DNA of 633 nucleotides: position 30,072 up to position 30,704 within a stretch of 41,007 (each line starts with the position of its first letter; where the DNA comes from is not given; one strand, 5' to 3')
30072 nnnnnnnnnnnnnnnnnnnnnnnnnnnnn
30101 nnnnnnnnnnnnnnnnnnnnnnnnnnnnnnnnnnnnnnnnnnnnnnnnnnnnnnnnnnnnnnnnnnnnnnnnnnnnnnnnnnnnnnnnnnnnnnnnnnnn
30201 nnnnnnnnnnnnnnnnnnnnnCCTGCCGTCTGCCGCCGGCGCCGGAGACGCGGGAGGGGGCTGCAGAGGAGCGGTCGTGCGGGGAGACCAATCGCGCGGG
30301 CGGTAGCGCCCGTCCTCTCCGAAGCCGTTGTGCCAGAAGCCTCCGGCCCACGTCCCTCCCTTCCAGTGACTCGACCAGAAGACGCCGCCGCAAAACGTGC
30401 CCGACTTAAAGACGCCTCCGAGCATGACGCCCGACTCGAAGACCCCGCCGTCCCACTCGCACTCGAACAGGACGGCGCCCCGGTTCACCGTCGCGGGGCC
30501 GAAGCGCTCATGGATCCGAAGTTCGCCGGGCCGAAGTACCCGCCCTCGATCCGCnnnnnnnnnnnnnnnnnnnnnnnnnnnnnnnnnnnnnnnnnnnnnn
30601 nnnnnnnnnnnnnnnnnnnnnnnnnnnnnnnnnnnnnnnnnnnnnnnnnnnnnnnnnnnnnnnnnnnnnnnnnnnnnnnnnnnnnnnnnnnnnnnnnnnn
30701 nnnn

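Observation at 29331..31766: Unusual single-ORF fusion: PF14907 nucleotidyltransferase, GGxF repeat module and GT-A glycosyltransferase-like domain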

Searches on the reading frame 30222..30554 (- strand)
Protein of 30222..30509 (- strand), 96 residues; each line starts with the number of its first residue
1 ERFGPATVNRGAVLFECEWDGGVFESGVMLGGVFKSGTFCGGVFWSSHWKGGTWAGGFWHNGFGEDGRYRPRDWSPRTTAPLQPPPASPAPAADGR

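Call 20: find_homologous_proteins(query=window:30222-30509:-, max_evalue=0.001)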
Query window:30222-30509:- (96 aa): 40 proteins with E <= 0.001 among 45 candidates.
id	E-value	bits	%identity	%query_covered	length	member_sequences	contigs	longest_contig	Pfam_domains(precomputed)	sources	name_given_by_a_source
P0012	5.2e-30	122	75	79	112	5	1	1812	-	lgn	-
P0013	2.5e-29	120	74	79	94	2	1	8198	-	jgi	jgi:hypothetical protein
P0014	4.8e-29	119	72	78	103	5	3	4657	-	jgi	jgi:hypothetical protein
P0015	5.4e-29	118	73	80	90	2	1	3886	-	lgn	-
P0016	1.5e-28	117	74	79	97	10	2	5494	-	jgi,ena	-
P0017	1.5e-28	117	72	79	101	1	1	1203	-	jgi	jgi:hypothetical protein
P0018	4.9e-28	115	71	79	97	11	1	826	-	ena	-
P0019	6.4e-28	115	71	79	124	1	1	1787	-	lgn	-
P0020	9.0e-28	115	71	79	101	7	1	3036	-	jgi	jgi:hypothetical protein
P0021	1.2e-27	114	72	79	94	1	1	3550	-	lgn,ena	-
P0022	1.4e-27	114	70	79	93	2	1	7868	-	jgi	jgi:hypothetical protein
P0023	1.8e-27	114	71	79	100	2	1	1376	-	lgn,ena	-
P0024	2.0e-27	113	73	80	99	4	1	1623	-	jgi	-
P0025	2.6e-27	113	71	79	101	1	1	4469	-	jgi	jgi:hypothetical protein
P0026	2.8e-27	113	70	80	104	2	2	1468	-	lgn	-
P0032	1.6e-26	111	68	79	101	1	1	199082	-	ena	-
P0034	2.3e-26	110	71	75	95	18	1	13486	-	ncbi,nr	ncbi:MAG TPA: hypothetical protein VE075_09385 [Thermoanaerobaculia bacterium]|nr:hypothetical prote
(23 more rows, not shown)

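Call 24: find_encoding_contigs(protein=P0034, flank=10000, max_places=2)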
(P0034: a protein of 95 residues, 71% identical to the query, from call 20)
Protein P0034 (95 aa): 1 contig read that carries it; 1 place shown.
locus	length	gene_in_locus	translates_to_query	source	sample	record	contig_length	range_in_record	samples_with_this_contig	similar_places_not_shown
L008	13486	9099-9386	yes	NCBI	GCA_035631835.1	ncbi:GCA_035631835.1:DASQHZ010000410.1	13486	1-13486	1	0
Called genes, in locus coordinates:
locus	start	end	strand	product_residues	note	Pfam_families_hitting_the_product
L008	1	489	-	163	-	PF01807:Zn_ribbon_DnaG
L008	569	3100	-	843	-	PF00488:MutS_V, PF01713:Smr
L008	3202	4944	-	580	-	-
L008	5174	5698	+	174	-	PF13560:HTH_31, PF01381:HTH_3, PF13443:HTH_26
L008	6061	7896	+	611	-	PF14417:MEDS, PF00512:HisKA, PF02518:HATPase_c, PF00072:Response_reg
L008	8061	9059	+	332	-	-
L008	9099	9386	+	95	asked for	-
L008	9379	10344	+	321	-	-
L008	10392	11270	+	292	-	-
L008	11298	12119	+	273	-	PF05971:Methyltransf_10 (weak), PF05175:MTS, PF13489:Methyltransf_23 (weak), PF06325:PrmA, PF13847:Methyltransf_31, PF08241:Methyltransf_11, PF13649:Methyltransf_25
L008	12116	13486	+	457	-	PF02310:B12-binding, PF04055:Radical_SAM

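Call 25: find_encoding_contigs(protein=P0032, flank=10000, max_places=2)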
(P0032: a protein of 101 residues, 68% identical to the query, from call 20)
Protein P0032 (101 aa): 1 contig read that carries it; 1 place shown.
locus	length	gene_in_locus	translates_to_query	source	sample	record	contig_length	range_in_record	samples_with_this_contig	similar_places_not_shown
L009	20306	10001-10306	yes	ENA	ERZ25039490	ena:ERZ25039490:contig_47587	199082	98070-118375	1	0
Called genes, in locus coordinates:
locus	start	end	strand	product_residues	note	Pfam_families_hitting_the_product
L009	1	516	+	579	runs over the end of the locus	PF10101:DUF2339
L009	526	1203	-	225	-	-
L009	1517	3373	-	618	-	-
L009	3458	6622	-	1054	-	-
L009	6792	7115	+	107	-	-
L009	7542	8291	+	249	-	-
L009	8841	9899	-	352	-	-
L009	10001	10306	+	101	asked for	-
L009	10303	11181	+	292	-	-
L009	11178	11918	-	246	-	-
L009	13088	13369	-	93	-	-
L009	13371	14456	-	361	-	-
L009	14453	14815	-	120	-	-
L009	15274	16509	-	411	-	PF02310:B12-binding, PF04055:Radical_SAM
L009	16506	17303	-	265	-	-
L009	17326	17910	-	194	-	-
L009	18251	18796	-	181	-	PF04055:Radical_SAM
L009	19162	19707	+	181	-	-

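Call 29: search_protein_families(library=ncbifam, proteins=[L008:8061-9059:+, L008:9379-10344:+, L009:8841-9899:-], max_evalue=0.1)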
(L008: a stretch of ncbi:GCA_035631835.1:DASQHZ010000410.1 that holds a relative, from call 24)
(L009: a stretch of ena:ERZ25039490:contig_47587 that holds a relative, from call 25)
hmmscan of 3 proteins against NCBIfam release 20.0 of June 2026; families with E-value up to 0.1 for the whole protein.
L008:8061-9059:+ (332 aa): 1 family
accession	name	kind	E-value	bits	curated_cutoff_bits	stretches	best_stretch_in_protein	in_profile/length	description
TIGR04352.1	HprK_rel_A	equivalog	0.0014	17.8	200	1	126-179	97-149/280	HprK-related kinase A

L008:9379-10344:+ (321 aa): 0 families

L009:8841-9899:- (352 aa): 0 families

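Call 47: search_solved_structures(query=A3, max_evalue=10, show_alignments=2)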
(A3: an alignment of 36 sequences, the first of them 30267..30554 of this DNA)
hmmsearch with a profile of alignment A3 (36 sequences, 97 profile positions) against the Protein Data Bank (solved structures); distinct sequences matched with E-value up to 10: 1.
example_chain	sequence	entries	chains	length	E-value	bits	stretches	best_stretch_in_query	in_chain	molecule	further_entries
7w5z_M3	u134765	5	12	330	0.34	13.9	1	40-79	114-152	Carrier protein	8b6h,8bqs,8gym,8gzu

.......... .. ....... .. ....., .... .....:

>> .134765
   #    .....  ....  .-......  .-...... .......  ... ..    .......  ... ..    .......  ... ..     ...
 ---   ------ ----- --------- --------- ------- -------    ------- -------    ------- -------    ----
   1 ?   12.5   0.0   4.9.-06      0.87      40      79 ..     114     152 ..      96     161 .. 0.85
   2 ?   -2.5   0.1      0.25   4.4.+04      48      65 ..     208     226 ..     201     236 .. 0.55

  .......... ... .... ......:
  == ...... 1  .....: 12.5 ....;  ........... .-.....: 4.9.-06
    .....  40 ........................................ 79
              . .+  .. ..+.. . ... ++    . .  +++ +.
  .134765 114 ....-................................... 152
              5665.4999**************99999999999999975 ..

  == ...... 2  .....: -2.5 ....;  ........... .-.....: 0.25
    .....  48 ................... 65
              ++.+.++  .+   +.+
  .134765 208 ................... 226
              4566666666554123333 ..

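Call 50: search_protein_representatives(alignment_id=A3)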
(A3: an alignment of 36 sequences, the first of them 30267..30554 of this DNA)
Query: 36 sequences, 97 profile positions. Proteins with E-value up to 0.001 (for the whole library): 670; up to 1e-10: 97; up to 1e-30: 9. The best 150 are listed.
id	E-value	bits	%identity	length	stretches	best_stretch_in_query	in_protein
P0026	2.7e-43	161.7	-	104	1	6-95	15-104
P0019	1.7e-42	159.1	-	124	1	7-95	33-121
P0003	5.1e-40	151.2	-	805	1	5-94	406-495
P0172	2.1e-39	149.2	-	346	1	4-95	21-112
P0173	9.2e-38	144.0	-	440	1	6-95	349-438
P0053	5.8e-37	141.4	-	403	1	10-95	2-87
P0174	4.0e-36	138.7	-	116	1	3-95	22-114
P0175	1.9e-35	136.5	-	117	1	4-95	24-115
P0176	2.3e-34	133.1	-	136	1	6-95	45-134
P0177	1.1e-29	118.0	-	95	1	8-95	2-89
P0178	1.4e-29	117.7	-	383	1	6-96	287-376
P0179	5.1e-28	112.7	-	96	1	5-95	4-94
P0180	1.8e-27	111.0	-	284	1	4-75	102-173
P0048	4.2e-27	109.8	-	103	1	5-70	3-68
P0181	1.6e-26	107.9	-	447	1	8-94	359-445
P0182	2.1e-25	104.3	-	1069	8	34-93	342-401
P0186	2.0e-23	98.0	-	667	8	38-95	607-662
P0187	7.7e-23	96.1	-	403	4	17-80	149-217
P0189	2.7e-21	91.2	-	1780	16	27-79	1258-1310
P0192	3.1e-20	87.8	-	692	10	36-88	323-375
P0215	1.1e-13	66.7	-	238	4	32-79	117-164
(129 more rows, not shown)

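Call 51: search_protein_families(library=pfam, proteins=[P0182, P0186, P0189, P0192, P0172, P0173, P0178, P0181, P0187, P0215], max_evalue=0.01)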
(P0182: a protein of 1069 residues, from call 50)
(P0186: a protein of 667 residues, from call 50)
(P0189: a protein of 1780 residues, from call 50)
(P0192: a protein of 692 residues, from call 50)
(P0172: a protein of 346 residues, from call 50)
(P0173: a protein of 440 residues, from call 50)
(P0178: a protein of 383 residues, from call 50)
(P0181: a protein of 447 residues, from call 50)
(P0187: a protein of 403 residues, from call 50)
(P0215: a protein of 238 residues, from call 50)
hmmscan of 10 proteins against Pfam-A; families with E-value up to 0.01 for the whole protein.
P0182 (1069 aa): 3 families
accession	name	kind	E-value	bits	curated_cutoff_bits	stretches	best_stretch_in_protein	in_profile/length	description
PF00752.23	XPG_N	-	5.2e-05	24.1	22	1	1-97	1-98/101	XPG N-terminal domain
PF01469.24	Pentapeptide_2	-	0.0054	17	26.4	0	451-482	4-35/40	Pentapeptide repeats (8 copies)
PF12813.12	XPG_I_2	-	0.0062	16.5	24.2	0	138-168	28-60/240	XPG domain containing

P0186 (667 aa): 1 family
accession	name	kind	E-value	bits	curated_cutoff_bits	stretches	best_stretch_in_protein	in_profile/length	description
PF23894.2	LD_SV2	-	0.00059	20.6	29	0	492-575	12-92/92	SV2A/B/C luminal domain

P0189 (1780 aa): 1 family
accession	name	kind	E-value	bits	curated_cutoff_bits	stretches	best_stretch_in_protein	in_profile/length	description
PF13599.13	Pentapeptide_4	-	0.0056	17.2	38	0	657-724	5-71/78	Pentapeptide repeat region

P0192 (692 aa): 0 families

P0172 (346 aa): 0 families

P0173 (440 aa): 1 family
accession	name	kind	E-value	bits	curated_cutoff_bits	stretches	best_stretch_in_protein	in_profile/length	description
PF00535.33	Glycos_transf_2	-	0.0034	17.8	23.3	1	65-102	57-94/168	Glycosyl transferase family 2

P0178 (383 aa): 1 family
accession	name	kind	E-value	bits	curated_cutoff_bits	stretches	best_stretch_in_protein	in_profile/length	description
PF00535.33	Glycos_transf_2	-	0.00047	20.6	23.3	1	26-82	58-113/168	Glycosyl transferase family 2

P0181 (447 aa): 1 family
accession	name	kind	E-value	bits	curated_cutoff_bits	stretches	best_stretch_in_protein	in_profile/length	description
PF00535.33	Glycos_transf_2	-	9.6e-05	22.8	23.3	1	82-145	59-122/168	Glycosyl transferase family 2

P0187 (403 aa): 2 families
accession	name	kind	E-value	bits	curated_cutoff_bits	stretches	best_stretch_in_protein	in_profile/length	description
PF23894.2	LD_SV2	-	6.7e-13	49.3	29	1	221-289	14-82/92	SV2A/B/C luminal domain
PF13599.13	Pentapeptide_4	-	1.6e-06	28.5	38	0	222-293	6-77/78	Pentapeptide repeat region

P0215 (238 aa): 0 families

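Call 56: find_related_loci(query=A3, collection=genome_contigs, flank=10000)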
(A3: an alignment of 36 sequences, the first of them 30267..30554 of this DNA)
Query A3 (96 aa) in genome_contigs; peptide patterns used: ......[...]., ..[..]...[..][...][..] (x = any residue, [..] = any of these).
109 stretches matched a pattern; 45 encode a relative of the query (tblastn E <= 1e-3); 42 distinct loci.
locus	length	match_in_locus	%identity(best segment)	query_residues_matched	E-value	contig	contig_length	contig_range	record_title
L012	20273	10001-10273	86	4-94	1e-47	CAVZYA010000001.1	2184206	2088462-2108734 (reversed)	MAG: uncultured Acidobacteriota bacterium isolate MFD01872.bin.1.224 genome assembly, contig: contig_21930, whole genome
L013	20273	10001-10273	75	6-96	5e-43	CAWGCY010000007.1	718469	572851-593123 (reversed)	MAG: Thermoanaerobaculia bacterium isolate MFD05942.bin.1.16 genome assembly, contig: contig_379, whole genome shotgun s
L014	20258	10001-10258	76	6-91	3e-42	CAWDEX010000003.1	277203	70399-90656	MAG: uncultured Acidobacteriota bacterium isolate MFD05942.bin.1.64 genome assembly, contig: contig_49076, whole genome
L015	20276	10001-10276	71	5-96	4e-40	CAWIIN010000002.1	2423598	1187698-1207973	MAG: uncultured Acidobacteriota bacterium isolate MFD04944.bin.1.209 genome assembly, contig: contig_24086, whole genome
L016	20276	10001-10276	71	5-96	1e-39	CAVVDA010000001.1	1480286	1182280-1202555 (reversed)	MAG: Thermoanaerobaculia bacterium isolate MFD02242.bin.2.315 genome assembly, contig: contig_1485, whole genome shotgun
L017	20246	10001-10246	72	6-87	3e-37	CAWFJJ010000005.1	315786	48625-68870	MAG: Thermoanaerobaculia bacterium isolate MFD01872.bin.1.215 genome assembly, contig: contig_110178, whole genome shotg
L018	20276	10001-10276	68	6-96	8e-36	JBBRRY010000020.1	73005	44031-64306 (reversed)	MAG: Thermoanaerobaculia bacterium isolate La2_maxbin2.056 La2_maxbin2.056_K_2902865L73005_cov_102.9723, whole genome sh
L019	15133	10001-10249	70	5-87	1e-35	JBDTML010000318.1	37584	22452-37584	MAG: Acidobacteriota bacterium isolate cluster3_bin.125 NODE_2961_length_37584_cov_8.397453, whole genome shotgun sequen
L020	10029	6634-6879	71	6-87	1e-34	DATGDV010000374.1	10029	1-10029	MAG TPA_asm: Thermoanaerobaculia bacterium isolate SMAG_U9684 k141_409825, whole genome shotgun sequence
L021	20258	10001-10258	70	6-91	3e-34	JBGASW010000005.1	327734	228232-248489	MAG: Thermoanaerobaculia bacterium isolate MAG_AAO_H10.96 AAOH10-96_opera_contig_130, whole genome shotgun sequence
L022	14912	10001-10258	70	6-91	4e-34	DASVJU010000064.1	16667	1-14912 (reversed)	MAG TPA_asm: Thermoanaerobaculia bacterium isolate SMAG_U3027 k141_857372, whole genome shotgun sequence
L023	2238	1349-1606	69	6-91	9e-34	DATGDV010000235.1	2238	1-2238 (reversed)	MAG TPA_asm: Thermoanaerobaculia bacterium isolate SMAG_U9684 k141_132828, whole genome shotgun sequence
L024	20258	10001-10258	67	6-91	1e-32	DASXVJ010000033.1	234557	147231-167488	MAG TPA_asm: Thermoanaerobaculia bacterium isolate SMAG_U4742 k141_37222, whole genome shotgun sequence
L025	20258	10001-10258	67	6-91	1e-32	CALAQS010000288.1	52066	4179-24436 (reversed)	MAG TPA_asm: uncultured Acidobacteria bacterium isolate ERR1034454_bin.53_CONCOCT_v1.1_MAG genome assembly, contig: ERZ1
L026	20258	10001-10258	69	6-91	2e-32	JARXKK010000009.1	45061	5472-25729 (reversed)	MAG: Acidobacteriota bacterium isolate bin03 NODE_195_length_45061_cov_17.579856, whole genome shotgun sequence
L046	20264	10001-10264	55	6-93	2e-26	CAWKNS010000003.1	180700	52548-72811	MAG: uncultured Acidobacteriota bacterium isolate MFD09368.bin.2.151 genome assembly, contig: contig_104770, whole genom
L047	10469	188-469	53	1-96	5e-26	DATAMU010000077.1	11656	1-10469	MAG TPA_asm: Candidatus Acidoferrum sp. isolate SMAG_U6999 k141_698980, whole genome shotgun sequence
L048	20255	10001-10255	56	6-89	6e-26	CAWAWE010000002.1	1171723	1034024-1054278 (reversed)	MAG: uncultured Acidobacteriota bacterium isolate MFD04540.bin.1.14 genome assembly, contig: contig_13909, whole genome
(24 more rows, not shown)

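Call 61: predict_structure(alignment_id=A3)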
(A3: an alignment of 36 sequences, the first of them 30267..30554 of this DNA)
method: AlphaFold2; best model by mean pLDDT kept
length: 96 residues; sequences in the alignment: 36
mean_pLDDT: 94.4   pTM: 0.85
mean pLDDT of the five models: 94.4, 94.3, 94.3, 94.2, 94.1
residues with pLDDT >= 90: 85; 70-90: 5; 50-70: 6; < 50: 0
segments of 3 or more residues with pLDDT < 50: none
pLDDT, mean of each block of 10 residues (from residue 1): 84 98 98 98 98 98 97 97 94 70
secondary structure, 60 per line:
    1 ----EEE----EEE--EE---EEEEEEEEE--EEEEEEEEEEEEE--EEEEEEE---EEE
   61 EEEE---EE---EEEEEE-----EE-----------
elements in order: E5-7 E12-14 E22-30 E33-45 E48-54 E58-64 E73-78
